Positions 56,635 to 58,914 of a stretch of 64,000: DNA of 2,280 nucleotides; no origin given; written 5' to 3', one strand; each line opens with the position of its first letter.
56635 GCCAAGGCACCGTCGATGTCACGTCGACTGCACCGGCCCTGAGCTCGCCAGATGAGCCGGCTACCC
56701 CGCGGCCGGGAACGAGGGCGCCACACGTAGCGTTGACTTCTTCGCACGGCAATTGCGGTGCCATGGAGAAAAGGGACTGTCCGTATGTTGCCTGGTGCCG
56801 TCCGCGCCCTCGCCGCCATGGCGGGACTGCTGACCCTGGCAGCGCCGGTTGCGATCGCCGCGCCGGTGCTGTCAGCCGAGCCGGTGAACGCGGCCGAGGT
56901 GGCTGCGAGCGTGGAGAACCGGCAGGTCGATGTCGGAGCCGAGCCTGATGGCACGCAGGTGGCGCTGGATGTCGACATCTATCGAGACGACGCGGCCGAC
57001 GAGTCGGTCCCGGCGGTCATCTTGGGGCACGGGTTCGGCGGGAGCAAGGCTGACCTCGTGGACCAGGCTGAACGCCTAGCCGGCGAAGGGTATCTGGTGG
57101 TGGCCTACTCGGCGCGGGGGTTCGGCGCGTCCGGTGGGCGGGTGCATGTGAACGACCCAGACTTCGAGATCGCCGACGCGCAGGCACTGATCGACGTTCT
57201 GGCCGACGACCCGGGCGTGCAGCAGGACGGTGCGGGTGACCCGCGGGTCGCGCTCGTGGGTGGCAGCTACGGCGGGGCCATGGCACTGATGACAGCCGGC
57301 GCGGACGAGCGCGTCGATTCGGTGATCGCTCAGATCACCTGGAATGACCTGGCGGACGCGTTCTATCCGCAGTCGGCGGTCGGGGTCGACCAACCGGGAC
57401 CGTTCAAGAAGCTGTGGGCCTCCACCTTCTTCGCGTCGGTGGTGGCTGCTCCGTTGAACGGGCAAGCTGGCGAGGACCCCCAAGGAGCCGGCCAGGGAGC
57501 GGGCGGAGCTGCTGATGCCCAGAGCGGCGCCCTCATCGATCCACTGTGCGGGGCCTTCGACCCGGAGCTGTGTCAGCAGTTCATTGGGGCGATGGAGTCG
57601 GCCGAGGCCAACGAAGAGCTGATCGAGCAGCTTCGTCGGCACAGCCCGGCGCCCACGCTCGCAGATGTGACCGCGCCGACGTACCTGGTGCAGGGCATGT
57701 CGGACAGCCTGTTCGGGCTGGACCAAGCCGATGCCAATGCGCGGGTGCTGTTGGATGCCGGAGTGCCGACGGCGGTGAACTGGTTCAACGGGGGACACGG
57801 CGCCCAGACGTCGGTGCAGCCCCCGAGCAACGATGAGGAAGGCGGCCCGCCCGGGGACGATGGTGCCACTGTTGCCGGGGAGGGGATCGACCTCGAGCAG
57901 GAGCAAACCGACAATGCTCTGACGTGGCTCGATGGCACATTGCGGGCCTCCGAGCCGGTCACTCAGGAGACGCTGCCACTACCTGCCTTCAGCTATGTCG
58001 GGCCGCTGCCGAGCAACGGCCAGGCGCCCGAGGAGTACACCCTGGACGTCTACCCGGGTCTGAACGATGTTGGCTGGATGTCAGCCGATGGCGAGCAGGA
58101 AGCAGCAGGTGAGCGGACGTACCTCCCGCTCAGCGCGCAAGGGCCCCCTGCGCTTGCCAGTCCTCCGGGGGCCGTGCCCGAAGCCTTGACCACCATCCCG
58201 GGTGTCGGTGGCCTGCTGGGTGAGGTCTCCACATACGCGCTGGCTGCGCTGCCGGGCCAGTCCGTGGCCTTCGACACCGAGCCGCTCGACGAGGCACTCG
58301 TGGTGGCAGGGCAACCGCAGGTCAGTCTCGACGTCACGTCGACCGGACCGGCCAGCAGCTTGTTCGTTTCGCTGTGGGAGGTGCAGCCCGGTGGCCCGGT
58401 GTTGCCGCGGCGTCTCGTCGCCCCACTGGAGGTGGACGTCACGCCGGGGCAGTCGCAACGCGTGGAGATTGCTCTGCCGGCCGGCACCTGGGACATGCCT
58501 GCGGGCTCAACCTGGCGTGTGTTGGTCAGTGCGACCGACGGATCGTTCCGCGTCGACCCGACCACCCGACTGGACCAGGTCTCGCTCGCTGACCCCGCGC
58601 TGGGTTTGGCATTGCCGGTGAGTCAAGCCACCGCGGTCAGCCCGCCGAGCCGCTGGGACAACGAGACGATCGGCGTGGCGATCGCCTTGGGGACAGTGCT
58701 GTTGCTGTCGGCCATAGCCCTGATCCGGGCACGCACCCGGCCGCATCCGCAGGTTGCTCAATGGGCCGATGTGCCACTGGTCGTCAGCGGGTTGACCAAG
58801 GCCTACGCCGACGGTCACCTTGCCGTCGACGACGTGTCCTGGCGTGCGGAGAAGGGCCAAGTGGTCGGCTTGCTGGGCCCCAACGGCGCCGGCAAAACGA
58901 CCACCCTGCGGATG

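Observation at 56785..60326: Extracytoplasmic CocE/NonD-type hydrolase covalently fused through one TM helix to an ABC ATPase, coupled to an ABC-2 permease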

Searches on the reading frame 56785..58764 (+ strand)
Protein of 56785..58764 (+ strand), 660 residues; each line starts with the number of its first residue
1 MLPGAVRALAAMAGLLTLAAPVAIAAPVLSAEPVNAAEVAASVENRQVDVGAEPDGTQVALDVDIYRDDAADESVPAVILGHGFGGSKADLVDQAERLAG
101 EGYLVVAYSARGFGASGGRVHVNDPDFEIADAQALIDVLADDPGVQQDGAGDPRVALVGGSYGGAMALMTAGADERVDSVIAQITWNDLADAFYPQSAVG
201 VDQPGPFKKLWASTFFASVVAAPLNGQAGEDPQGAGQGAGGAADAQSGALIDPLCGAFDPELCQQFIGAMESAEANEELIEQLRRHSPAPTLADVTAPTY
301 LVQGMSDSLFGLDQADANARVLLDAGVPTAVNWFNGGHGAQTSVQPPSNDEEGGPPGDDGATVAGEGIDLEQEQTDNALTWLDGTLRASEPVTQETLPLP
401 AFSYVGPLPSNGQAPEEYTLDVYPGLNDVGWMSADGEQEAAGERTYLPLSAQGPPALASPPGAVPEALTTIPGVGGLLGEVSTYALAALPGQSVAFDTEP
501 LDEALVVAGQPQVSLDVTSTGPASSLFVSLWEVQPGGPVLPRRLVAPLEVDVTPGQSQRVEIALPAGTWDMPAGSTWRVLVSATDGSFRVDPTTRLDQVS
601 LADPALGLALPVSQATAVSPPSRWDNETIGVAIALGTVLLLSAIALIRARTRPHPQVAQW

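Call 14: search_solved_structures(query=window:56785-58764:+, max_evalue=0.01)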
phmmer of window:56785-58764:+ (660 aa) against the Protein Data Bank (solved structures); distinct sequences matched with E-value up to 0.01: 36.
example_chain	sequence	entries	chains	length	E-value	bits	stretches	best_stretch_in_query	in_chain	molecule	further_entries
8yzo_A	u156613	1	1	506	5.3e-16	61.8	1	55-196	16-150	Lipase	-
8yzn_A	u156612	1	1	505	5.5e-16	61.8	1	55-196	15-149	Lipase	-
9pjb_A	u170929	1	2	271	1.1e-08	37.7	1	71-182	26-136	MHETase MHT043-5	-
8b4u_A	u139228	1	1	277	2.5e-08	36.4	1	56-182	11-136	Alpha/beta hydrolase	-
2hdw_A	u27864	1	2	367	5.2e-08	35.4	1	38-185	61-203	Hypothetical protein PA2218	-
7qjm_A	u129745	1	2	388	8.4e-08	34.7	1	70-182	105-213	alpha/beta-hydrolase (202)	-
7wwh_A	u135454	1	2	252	5.6e-05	25.4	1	68-178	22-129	Alpha/beta hydrolase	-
6i8w_A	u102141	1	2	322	0.00011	24.4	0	15-170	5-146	Alpha/beta fold hydrolase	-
10bv_A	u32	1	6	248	0.00041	22.5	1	68-174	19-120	Chlorogenic acid esterase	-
8slj_A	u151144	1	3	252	0.00042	22.5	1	68-174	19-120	Alpha/beta hydrolase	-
8skm_A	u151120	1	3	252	0.00042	22.5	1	68-174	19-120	Chlorogenic acid esterase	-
7d78_D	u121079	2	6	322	0.00047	22.3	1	70-183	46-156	DltD domain-containing protein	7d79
3vdx_A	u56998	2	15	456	0.00051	22.2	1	58-167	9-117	Designed 16nm tetrahedral protein cage containing Non-haem bromoperoxidase BPO-A2 and Matr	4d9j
1brt_A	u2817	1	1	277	0.00053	22.2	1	58-167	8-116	BROMOPEROXIDASE A2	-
5xb6_A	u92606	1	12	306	0.00068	21.8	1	59-151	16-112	Uncharacterized protein YcjY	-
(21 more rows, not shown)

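Call 21: find_related_loci(query=A2, collection=genome_contigs, flank=6000)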
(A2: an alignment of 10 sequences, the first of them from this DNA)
Query A2 (652 aa) in genome_contigs; peptide patterns used: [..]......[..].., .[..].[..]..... (x = any residue, [..] = any of these).
600 stretches matched a pattern (row limit reached: there are more); 555 encode a relative of the query (tblastn E <= 1e-3); the best 80 are kept; 80 distinct loci.
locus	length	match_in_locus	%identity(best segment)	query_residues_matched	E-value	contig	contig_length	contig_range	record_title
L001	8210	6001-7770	68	42-652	0e+0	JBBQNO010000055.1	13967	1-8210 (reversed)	MAG: Actinomycetales bacterium isolate Co_metawrap_278 Cmw_278_k141_17773232_length_13967_cov_19.9945, whole genome shot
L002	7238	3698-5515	68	41-652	0e+0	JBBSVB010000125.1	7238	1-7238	MAG: Actinomycetales bacterium isolate SVL2_sbin.62 SVL2_sbin.62_k141_1037103_length_7238_cov_9.4027, whole genome shotg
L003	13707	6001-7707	56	41-628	0e+0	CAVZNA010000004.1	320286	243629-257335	MAG: uncultured Actinomycetota bacterium isolate MFD01721.bin.2.27 genome assembly, contig: contig_38766, whole genome s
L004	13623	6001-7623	46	47-636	4e-144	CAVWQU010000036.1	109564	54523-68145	MAG: uncultured Actinomycetota bacterium isolate MFD09368.bin.3.343 genome assembly, contig: contig_5789, whole genome s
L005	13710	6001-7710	45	48-645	6e-141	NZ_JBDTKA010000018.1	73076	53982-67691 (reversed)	MAG: Lapillicoccus sp. isolate cluster2_bin.66 k127_4482558, whole genome shotgun sequence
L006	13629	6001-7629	46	48-636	2e-139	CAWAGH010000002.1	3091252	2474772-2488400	MAG: uncultured Actinomycetota bacterium isolate MFD02581.bin.1.222 genome assembly, contig: contig_10611, whole genome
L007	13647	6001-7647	45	48-628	3e-137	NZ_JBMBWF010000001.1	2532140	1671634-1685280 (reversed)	Knoellia sp. CPCC 206450 Scaffold1_1, whole genome shotgun sequence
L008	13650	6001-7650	44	41-636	2e-137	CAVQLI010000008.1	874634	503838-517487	MAG: uncultured Actinomycetota bacterium isolate MFD02840.bin.1.91 genome assembly, contig: contig_5290, whole genome sh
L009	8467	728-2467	43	29-630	8e-136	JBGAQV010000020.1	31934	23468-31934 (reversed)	MAG: Dermatophilaceae bacterium isolate MAG_MBR_AS.12 MBRAS-12_NODE_20_length_31934_cov_5.466491, whole genome shotgun s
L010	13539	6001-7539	46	43-618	7e-136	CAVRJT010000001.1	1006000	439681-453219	MAG: uncultured Actinomycetota bacterium isolate MFD01275.bin.2.197 genome assembly, contig: contig_16729, whole genome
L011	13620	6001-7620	45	48-636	5e-134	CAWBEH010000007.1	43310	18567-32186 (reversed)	MAG: uncultured Actinomycetota bacterium isolate MFD02840.bin.3.7 genome assembly, contig: contig_48830, whole genome sh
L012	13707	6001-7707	44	48-619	1e-131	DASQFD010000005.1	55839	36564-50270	MAG TPA_asm: Dermatophilaceae bacterium isolate SMAG_U11771 k141_257355, whole genome shotgun sequence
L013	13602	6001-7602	42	45-628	3e-130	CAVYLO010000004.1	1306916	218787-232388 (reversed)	MAG: uncultured Actinomycetota bacterium isolate MFD01275.bin.2.8 genome assembly, contig: contig_2832, whole genome sho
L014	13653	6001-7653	44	44-635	2e-128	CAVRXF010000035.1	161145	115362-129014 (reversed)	MAG: uncultured Actinomycetota bacterium isolate MFD02199.bin.2.170 genome assembly, contig: contig_64913, whole genome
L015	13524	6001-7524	44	48-588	2e-126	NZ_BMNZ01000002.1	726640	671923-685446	Terrabacter tumescens strain JCM 1365 sequence02, whole genome shotgun sequence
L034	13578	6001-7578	36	39-616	5e-92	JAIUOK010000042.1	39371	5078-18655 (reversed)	MAG: Actinomycetota bacterium isolate NANO1 spades-bin.50~NODE_1663_length_39371_cov_1.28236, whole genome shotgun seque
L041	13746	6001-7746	36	42-624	5e-88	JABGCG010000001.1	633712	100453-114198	Blastococcus sp. CPCC 205250 Scaffold1_1, whole genome shotgun sequence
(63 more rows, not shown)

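Call 22: search_protein_representatives(protein=window:56785-58764:+)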
Query: 660 residues. Proteins with E-value up to 0.001 (for the whole library): 3233; up to 1e-10: 1249; up to 1e-30: 266. The best 150 are listed.
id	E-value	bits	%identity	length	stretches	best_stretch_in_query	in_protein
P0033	1.3e-146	506.6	53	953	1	16-652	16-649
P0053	2.1e-130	453.1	51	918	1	14-638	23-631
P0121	2.0e-125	436.6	49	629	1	9-647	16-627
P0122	8.3e-122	424.7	48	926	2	20-344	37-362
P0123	5.6e-116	405.4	45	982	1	12-654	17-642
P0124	4.4e-108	379.3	51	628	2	46-352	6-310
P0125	3.2e-105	369.9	49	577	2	47-342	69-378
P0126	2.6e-103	363.5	44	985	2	8-343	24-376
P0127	8.6e-103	361.8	47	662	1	20-612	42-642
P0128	9.2e-97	341.9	42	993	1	6-653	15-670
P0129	3.3e-96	340.1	43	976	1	18-644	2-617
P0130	1.1e-92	328.5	41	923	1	8-655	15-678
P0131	3.8e-90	320.0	44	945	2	22-344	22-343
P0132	7.3e-89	315.8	54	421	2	9-344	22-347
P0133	4.1e-85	303.4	42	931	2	14-339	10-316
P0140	3.7e-74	267.2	39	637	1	18-627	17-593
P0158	3.2e-64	234.4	38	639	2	19-344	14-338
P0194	1.2e-54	202.8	38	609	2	10-340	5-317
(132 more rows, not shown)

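Call 36: find_encoding_contigs(protein=P0158, flank=6000, max_places=4)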
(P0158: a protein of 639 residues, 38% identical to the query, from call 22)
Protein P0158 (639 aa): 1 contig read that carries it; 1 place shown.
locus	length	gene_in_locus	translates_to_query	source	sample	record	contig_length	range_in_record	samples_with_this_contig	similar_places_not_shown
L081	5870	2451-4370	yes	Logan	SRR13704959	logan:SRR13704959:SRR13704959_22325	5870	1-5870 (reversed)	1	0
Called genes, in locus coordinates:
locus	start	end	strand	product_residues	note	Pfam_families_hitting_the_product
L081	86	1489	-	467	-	PF01943:Polysacc_synt, PF13440:Polysacc_synt_3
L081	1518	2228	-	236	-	-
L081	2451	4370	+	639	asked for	PF01738:DLH (faint), PF02129:Peptidase_S15, PF00561:Abhydrolase_1, PF12146:Hydrolase_4, PF12697:Abhydrolase_6 (weak), PF00326:Peptidase_S9 (faint), PF08530:PepX_C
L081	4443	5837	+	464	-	-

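Call 37: find_encoding_contigs(protein=P0140, flank=6000, max_places=4)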
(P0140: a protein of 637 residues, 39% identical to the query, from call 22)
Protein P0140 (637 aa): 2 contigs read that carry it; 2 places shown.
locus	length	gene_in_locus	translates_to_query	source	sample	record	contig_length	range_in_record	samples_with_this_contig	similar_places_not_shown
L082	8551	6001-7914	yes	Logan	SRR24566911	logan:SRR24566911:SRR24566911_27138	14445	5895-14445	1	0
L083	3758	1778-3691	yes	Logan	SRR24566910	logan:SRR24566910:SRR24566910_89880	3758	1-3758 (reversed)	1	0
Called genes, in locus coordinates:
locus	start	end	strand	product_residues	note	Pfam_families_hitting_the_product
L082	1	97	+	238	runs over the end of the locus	-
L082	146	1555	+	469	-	PF00749:tRNA-synt_1c, PF19269:Anticodon_2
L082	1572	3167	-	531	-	PF04542:Sigma70_r2, PF05270:AbfB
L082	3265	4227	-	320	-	PF03547:Mem_trans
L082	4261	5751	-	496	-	PF05922:Inhibitor_I9, PF00082:Peptidase_S8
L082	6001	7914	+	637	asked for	PF01738:DLH (faint), PF02129:Peptidase_S15, PF12146:Hydrolase_4, PF00561:Abhydrolase_1, PF08530:PepX_C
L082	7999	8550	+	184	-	?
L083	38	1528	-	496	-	PF05922:Inhibitor_I9, PF00082:Peptidase_S8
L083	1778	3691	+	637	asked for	PF01738:DLH (faint), PF02129:Peptidase_S15, PF12146:Hydrolase_4, PF00561:Abhydrolase_1, PF08530:PepX_C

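Call 38: find_encoding_contigs(protein=P0194, flank=6000, max_places=4)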
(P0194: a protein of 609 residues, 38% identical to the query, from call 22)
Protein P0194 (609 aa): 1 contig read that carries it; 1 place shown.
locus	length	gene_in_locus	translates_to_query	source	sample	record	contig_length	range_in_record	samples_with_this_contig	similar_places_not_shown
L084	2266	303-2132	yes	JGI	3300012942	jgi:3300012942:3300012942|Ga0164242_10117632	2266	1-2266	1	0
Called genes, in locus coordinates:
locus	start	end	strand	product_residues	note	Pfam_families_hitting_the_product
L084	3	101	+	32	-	?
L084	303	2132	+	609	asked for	PF01738:DLH (faint), PF02129:Peptidase_S15, PF12740:PETase (faint), PF00561:Abhydrolase_1, PF12146:Hydrolase_4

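Call 51: search_solved_structures(query=A2, max_evalue=0.001, show_alignments=3)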
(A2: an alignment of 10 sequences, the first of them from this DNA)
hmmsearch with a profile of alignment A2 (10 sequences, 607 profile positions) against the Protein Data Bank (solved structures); distinct sequences matched with E-value up to 0.001: 56.
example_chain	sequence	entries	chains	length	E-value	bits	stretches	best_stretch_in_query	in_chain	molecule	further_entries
8yzo_A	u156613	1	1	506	4.3e-28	101.4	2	89-195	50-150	Lipase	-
8yzn_A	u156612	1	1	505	6.2e-28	100.9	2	89-195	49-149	Lipase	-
9pjb_A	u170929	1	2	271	5.5e-18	68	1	69-180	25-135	MHETase MHT043-5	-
8b4u_A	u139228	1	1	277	4e-15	58.6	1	68-180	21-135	Alpha/beta hydrolase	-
7qjm_A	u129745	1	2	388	9.9e-15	57.3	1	59-181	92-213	alpha/beta-hydrolase (202)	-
2hdw_A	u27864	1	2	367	6e-12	48.1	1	55-185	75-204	Hypothetical protein PA2218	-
9pic_A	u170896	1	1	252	1.9e-08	36.5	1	62-171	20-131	Alpha/beta fold hydrolase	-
9pid_A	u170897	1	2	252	1.9e-08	36.5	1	62-171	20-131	Alpha/beta fold hydrolase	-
9pir_A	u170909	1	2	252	3.4e-08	35.7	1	62-171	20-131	Alpha/beta fold hydrolase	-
5xb6_A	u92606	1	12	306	4.1e-08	35.4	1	58-178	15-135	Uncharacterized protein YcjY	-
1brt_A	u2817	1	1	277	8.7e-08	34.3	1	60-164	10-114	BROMOPEROXIDASE A2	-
1bro_A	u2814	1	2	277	1.4e-07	33.6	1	60-164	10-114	BROMOPEROXIDASE A2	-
1a7u_A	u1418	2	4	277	1.8e-07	33.3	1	60-164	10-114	CHLOROPEROXIDASE T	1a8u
9w30_A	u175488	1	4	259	2.8e-07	32.7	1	58-172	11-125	Alpha/beta superfamily hydrolase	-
7d78_D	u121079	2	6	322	3.7e-07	32.3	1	69-180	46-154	DltD domain-containing protein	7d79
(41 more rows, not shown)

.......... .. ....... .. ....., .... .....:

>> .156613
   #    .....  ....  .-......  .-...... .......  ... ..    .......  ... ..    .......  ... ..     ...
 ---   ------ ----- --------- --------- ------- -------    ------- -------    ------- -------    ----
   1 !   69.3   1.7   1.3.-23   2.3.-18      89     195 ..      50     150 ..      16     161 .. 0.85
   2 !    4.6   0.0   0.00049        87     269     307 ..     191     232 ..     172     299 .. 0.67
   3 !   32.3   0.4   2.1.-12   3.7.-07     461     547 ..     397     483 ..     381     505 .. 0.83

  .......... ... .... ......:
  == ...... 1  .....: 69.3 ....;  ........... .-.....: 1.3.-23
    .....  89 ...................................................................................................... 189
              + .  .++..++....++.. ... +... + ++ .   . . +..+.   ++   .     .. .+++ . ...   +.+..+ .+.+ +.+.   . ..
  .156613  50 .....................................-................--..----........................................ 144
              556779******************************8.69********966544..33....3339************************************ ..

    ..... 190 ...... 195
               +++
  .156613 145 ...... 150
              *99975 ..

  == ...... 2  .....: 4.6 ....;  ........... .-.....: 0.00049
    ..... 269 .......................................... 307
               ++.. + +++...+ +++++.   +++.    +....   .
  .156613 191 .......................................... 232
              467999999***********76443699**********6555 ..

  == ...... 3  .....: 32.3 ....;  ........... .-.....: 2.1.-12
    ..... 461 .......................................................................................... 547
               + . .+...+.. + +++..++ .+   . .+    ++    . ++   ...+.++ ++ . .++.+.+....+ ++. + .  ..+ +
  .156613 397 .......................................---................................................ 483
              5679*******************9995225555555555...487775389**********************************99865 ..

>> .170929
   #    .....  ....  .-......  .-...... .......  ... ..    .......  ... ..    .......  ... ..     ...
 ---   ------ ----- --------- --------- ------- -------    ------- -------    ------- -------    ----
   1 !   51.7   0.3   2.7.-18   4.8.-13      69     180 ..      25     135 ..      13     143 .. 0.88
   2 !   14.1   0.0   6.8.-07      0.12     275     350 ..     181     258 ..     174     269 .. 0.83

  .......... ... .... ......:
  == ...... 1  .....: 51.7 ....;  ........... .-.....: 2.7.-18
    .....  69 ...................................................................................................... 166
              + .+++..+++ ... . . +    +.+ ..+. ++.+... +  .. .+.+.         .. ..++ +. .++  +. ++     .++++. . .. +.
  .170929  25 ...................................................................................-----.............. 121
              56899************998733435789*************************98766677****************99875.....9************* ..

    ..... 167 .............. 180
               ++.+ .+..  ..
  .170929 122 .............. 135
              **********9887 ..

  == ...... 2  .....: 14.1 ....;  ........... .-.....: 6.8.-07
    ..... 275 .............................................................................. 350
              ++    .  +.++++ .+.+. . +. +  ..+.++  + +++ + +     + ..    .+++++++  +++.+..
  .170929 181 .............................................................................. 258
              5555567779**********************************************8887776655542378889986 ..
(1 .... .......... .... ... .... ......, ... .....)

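Call 68: search_dna_similar(query=window:56785-58764:+, collection=plasmids, mode=protein, max_rows=15, max_evalue=1e-10)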
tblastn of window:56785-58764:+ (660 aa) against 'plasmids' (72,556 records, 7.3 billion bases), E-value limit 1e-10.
Records with a match: 7; places in all: 8; records where one place covers at least 80% of the query: 3.
Best place of each record, by identity: <60% 7.
By first word of the organism name: Streptomyces 2; Nonomuraea 1; Tsukamurella 1; Mycobacterium 1; Haloterrigena 1; Burkholderia 1.
By predicted mobility (MOB-suite, as given by PLSDB): non-mobilizable 5; mobilizable 2.
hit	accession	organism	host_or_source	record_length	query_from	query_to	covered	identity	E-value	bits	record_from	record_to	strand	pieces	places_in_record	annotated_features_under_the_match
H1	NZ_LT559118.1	Nonomuraea gerenzanensis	-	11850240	76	608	81%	35.7%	7e-68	249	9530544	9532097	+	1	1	none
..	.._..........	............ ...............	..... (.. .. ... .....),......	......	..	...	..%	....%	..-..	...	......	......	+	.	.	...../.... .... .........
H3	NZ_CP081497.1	Streptomyces sp. BHT-5-2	whole organism,plant soil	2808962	58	614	84%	29.5%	4e-36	153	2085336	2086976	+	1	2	none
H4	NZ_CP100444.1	Streptomyces rimosus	pure culture,OTC cluster deletion ...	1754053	56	437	58%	31.9%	9e-33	143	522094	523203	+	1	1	record has no annotation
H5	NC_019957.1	Mycobacterium sp. JS623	-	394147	83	339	39%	30.7%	1e-25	120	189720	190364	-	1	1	CocE/NonD family hydrolase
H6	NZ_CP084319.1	Haloterrigena alkaliphila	Salt lake,Salt lake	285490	76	324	38%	30.7%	9e-15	86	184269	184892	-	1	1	CocE/NonD family hydrolase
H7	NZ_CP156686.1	Burkholderia stagnalis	Bacterial cells,soils collected in ...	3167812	54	194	21%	32.6%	2e-12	78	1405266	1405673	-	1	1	none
